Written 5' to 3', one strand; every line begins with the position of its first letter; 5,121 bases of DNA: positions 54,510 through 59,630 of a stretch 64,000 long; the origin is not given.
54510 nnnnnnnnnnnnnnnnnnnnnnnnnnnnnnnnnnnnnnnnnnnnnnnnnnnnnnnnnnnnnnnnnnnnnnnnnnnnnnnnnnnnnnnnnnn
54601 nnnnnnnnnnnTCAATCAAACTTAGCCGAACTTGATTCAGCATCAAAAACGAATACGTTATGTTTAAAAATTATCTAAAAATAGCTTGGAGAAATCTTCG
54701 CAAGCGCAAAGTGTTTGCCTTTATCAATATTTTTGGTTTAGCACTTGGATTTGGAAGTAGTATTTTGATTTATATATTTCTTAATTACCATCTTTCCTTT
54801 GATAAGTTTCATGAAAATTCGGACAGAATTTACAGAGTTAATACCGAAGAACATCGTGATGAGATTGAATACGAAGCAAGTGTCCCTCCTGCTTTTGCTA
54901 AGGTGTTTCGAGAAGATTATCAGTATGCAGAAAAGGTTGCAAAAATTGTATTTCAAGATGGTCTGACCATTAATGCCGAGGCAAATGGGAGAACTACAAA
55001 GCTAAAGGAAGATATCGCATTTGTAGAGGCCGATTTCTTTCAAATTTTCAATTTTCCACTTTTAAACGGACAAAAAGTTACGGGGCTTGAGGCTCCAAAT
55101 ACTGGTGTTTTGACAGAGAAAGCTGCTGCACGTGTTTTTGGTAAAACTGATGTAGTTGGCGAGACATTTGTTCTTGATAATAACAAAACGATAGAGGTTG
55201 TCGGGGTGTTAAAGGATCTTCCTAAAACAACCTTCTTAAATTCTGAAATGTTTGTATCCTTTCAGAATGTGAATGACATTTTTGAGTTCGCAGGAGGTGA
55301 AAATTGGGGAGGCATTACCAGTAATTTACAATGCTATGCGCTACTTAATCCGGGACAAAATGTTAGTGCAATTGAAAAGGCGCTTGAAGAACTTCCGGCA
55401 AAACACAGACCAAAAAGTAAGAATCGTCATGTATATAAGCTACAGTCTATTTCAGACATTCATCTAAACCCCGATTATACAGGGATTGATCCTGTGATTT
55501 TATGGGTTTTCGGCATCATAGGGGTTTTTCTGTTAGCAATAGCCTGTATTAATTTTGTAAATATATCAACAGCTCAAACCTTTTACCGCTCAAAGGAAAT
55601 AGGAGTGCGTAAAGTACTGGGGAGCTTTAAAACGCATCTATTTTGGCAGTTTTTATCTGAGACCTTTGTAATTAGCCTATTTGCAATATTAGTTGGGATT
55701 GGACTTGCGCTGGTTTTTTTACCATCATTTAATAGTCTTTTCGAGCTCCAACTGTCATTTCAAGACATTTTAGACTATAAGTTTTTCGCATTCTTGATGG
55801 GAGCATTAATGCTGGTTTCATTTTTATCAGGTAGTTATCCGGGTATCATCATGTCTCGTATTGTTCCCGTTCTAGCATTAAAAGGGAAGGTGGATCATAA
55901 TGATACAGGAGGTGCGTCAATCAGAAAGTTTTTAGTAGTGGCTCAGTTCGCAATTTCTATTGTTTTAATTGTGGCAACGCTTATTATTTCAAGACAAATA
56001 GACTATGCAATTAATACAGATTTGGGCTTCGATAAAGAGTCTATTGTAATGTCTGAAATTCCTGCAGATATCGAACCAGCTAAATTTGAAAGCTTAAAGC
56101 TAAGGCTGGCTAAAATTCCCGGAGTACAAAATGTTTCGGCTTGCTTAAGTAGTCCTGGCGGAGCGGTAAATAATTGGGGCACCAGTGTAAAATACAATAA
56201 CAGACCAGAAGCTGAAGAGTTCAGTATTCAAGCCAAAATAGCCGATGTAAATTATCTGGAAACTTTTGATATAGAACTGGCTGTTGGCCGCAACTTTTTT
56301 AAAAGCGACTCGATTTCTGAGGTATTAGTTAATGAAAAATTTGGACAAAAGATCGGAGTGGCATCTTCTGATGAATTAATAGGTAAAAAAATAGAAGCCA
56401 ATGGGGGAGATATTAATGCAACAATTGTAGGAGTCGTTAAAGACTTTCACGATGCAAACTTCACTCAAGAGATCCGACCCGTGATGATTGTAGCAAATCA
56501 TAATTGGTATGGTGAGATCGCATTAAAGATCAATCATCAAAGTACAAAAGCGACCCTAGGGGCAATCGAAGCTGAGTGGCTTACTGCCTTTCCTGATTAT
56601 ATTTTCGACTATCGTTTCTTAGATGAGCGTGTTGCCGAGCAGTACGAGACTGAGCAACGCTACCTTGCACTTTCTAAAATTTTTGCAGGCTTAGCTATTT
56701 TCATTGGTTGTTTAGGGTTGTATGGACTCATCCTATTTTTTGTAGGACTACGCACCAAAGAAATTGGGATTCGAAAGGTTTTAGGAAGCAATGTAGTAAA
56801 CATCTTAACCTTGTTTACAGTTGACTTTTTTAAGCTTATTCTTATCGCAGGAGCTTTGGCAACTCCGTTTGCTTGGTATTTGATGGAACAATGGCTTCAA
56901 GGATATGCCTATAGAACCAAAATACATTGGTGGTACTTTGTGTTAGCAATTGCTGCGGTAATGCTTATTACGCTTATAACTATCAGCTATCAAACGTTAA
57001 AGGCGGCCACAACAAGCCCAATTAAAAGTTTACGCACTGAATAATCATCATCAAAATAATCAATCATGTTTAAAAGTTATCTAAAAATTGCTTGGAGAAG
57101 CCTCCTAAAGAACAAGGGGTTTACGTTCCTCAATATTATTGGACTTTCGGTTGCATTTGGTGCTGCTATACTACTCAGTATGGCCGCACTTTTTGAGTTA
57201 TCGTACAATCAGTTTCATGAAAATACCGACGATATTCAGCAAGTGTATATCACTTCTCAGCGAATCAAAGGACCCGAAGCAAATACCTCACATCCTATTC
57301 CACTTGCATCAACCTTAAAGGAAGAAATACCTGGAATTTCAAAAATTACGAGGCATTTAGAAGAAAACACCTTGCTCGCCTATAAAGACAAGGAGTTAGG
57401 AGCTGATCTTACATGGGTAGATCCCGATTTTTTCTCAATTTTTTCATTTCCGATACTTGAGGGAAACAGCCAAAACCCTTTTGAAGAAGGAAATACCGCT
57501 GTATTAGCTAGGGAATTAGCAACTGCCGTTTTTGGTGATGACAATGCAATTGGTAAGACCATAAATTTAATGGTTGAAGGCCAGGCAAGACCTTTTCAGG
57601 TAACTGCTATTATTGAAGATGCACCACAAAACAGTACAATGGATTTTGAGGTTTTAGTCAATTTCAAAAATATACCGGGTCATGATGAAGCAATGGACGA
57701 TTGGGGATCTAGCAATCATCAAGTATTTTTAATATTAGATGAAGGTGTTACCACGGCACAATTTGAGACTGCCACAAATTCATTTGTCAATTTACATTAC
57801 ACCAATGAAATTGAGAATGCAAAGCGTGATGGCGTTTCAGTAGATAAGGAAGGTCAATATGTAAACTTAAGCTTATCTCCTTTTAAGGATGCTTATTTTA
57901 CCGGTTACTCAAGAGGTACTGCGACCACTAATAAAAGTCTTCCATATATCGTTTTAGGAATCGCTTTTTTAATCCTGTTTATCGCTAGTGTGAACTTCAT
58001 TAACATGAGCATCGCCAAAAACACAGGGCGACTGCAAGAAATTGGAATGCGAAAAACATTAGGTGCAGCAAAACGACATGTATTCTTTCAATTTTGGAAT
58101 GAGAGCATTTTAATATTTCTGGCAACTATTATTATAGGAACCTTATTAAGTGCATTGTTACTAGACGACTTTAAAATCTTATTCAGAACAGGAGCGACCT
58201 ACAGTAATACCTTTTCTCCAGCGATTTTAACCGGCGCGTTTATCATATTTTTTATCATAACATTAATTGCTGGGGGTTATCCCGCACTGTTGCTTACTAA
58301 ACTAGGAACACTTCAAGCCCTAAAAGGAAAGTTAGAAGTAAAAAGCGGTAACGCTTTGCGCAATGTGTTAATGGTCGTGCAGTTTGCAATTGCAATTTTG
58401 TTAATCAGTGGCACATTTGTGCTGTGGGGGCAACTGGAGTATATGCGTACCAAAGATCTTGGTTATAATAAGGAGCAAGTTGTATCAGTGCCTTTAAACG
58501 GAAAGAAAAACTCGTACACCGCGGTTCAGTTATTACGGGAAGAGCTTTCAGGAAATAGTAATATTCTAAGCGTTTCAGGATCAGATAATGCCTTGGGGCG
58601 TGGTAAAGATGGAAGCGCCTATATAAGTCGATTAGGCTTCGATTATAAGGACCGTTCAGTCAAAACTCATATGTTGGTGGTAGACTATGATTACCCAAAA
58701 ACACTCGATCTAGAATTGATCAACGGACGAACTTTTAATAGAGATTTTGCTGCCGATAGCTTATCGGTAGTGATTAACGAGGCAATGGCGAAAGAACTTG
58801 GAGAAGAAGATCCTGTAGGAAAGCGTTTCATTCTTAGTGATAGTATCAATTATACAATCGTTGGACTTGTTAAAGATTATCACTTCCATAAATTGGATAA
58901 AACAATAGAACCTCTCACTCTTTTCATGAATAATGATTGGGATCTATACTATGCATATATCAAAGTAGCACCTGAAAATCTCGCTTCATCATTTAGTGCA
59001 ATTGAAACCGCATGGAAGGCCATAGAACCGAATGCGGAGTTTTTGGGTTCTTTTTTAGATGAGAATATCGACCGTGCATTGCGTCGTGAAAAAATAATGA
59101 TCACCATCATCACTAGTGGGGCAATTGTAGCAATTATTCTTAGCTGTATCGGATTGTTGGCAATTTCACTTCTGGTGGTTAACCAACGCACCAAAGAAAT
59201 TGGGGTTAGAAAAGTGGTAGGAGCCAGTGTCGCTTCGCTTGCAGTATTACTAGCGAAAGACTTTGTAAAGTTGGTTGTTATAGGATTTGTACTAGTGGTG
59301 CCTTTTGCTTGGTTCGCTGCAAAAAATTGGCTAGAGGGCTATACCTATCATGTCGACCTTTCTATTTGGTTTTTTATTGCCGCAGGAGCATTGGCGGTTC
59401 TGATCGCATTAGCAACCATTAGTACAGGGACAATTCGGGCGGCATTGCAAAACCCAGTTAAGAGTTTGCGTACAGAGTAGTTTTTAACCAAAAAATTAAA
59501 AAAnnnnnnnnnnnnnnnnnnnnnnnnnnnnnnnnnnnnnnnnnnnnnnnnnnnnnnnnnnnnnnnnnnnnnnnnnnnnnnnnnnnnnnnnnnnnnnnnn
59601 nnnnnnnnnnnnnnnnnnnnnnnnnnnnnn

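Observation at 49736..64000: Seven tandem MacB-like double-FtsX permease paralogues served by a single ATPase, adaptor and outer-membrane factor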

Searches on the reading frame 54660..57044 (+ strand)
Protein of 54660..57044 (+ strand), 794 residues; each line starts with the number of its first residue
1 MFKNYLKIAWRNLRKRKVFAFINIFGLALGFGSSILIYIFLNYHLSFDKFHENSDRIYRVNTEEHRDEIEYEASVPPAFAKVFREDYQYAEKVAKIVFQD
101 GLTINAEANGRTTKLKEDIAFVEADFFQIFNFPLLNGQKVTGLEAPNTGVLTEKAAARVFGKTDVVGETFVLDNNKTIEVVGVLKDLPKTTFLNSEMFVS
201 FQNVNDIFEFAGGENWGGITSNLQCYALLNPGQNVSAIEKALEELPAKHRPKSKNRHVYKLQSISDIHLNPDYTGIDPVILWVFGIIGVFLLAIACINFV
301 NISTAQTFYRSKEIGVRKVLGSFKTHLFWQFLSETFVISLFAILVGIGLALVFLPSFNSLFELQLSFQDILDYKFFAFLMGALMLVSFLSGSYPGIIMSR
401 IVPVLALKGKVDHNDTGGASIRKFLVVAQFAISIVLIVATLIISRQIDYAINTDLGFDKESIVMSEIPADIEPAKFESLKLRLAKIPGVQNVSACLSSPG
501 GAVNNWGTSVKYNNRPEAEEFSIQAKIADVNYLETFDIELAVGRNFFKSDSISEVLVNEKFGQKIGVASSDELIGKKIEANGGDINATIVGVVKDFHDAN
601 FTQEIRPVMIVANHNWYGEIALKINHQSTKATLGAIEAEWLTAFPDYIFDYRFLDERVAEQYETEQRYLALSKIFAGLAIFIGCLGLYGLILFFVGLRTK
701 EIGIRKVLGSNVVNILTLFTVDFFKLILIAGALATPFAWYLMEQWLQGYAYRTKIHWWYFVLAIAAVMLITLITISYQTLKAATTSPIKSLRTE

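Call 7: search_protein_families(library=pfam, proteins=[window:54660-57044:+], max_evalue=0.01)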
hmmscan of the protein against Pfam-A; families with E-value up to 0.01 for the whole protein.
window:54660-57044:+ (794 aa): 2 families
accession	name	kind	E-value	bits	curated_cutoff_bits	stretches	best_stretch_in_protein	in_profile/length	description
PF12704.14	MacB_PCD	-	1.2e-33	117.6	27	2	21-244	2-206/207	MacB-like periplasmic core domain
PF02687.27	FtsX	-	3.2e-23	82.5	25.5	2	286-401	2-118/120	FtsX-like permease C-terminal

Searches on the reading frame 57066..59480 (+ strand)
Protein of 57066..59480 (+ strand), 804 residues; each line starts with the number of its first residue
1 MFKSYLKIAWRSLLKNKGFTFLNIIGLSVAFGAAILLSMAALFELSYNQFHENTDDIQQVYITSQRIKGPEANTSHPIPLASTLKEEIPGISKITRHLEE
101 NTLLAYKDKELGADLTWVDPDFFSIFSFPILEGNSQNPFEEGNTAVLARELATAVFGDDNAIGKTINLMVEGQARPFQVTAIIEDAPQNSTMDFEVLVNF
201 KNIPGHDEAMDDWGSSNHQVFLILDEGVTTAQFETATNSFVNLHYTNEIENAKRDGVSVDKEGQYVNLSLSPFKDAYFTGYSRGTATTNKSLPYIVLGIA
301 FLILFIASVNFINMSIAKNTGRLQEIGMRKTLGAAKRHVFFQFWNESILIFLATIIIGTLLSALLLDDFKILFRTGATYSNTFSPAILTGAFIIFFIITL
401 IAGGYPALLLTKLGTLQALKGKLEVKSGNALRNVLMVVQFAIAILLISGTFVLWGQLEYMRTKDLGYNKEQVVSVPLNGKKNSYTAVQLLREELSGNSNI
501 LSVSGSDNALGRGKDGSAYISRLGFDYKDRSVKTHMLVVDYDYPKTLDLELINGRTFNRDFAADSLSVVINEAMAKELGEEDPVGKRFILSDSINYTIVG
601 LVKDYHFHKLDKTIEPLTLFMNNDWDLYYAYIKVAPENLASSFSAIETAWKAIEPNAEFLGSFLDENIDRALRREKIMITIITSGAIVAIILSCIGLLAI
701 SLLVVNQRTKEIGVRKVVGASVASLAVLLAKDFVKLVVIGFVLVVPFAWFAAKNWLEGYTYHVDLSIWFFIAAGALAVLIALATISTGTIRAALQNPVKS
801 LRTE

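Call 7: search_protein_families(library=pfam, proteins=[window:57066-59480:+], max_evalue=0.01)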
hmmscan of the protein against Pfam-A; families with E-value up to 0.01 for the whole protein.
window:57066-59480:+ (804 aa): 2 families
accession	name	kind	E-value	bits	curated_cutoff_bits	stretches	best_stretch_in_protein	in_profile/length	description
PF12704.14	MacB_PCD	-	6.9e-35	121.6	27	2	20-236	1-203/207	MacB-like periplasmic core domain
PF02687.27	FtsX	-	8.3e-26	90.8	25.5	2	299-413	3-118/120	FtsX-like permease C-terminal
